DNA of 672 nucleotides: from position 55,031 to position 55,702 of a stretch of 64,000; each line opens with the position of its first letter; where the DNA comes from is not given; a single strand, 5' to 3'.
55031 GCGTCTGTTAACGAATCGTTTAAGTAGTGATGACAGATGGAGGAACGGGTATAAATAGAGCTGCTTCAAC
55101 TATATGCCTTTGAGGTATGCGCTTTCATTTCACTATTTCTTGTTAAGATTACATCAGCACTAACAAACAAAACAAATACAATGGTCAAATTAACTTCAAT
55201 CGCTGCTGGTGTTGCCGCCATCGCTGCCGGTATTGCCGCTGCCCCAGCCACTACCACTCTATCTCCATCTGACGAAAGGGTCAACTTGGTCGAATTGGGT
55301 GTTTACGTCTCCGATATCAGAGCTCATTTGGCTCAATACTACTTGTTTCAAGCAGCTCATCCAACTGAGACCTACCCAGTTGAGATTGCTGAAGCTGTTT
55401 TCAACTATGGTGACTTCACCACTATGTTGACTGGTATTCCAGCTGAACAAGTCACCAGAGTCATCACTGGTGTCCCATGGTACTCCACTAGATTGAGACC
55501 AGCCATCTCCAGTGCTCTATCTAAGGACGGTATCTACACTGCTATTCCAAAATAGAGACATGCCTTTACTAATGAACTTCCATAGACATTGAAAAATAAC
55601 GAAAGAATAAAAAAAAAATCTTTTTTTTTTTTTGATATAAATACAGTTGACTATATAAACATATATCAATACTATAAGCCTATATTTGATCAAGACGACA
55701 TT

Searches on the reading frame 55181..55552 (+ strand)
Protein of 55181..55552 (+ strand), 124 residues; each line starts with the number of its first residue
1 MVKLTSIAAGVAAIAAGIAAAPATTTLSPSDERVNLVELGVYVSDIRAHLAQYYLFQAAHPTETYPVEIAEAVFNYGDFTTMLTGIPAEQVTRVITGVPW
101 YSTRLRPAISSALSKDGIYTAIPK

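Call 48: search_protein_families(library=pfam, proteins=[window:55181-55552:+], max_evalue=0.01)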
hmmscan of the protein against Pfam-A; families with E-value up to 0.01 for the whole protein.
window:55181-55552:+ (124 aa): 1 family
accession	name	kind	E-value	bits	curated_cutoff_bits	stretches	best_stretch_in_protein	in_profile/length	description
PF00660.22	SRP1_TIP1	-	5.6e-26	90.9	25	1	26-117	2-98/99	Seripauperin and TIP1 family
